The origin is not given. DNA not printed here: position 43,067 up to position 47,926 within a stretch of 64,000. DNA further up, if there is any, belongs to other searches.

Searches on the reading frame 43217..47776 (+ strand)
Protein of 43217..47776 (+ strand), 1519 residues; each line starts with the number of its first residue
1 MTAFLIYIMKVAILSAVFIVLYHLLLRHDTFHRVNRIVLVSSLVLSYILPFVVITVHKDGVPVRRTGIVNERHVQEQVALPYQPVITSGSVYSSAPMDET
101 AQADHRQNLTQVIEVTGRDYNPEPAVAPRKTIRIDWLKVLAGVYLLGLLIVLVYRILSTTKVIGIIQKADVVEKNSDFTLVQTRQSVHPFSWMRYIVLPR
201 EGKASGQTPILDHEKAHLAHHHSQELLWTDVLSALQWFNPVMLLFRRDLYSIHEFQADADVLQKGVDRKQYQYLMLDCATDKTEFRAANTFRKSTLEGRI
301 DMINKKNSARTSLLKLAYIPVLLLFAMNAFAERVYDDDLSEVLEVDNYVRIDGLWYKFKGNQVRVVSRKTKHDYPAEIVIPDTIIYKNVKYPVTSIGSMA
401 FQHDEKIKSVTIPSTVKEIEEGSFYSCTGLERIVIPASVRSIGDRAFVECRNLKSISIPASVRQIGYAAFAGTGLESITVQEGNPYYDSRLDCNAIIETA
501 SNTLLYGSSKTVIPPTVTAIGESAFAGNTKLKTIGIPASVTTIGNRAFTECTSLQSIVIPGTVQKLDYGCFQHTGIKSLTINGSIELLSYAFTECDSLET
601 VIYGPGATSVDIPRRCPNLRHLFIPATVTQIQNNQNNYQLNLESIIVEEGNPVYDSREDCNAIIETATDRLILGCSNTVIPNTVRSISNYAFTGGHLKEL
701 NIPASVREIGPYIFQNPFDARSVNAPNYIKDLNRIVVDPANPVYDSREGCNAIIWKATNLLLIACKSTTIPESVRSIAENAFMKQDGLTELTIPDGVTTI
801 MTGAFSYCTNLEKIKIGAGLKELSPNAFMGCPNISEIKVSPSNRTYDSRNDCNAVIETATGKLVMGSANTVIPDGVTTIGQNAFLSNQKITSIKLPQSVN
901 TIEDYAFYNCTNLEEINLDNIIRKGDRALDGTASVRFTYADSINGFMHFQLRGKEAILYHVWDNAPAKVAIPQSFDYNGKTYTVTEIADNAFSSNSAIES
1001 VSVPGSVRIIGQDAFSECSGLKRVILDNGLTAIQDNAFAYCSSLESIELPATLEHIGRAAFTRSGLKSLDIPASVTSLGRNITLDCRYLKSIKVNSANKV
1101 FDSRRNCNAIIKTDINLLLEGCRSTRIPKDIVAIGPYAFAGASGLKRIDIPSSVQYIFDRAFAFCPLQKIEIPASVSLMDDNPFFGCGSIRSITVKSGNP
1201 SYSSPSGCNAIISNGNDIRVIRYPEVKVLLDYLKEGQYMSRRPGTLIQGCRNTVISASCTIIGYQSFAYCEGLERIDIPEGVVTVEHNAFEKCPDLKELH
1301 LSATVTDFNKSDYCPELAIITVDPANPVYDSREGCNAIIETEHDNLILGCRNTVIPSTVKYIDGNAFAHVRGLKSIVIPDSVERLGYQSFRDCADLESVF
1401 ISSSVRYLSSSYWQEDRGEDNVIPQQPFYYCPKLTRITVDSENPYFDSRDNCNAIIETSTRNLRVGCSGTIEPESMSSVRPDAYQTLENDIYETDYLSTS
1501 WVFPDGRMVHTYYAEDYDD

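Call 7: search_protein_families(library=pfam, proteins=[window:43217-47776:+])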
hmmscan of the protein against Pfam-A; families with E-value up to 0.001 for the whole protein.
window:43217-47776:+ (1519 aa): 4 families
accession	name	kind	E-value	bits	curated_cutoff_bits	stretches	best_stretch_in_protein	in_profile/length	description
PF13306.12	LRR_5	-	1.3e-157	516.8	27.7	9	985-1103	1-117/127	BspA type Leucine rich repeat region (6 copies)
PF13855.12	LRR_8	-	4.8e-19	68.3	27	0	877-920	14-58/61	Leucine rich repeat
PF05569.17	Peptidase_M56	-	2.4e-14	53.7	31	1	80-303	46-296/296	BlaR1 peptidase M56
PF12799.13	LRR_4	-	1.4e-07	32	27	0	885-922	8-36/44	Leucine Rich repeats (2 copies)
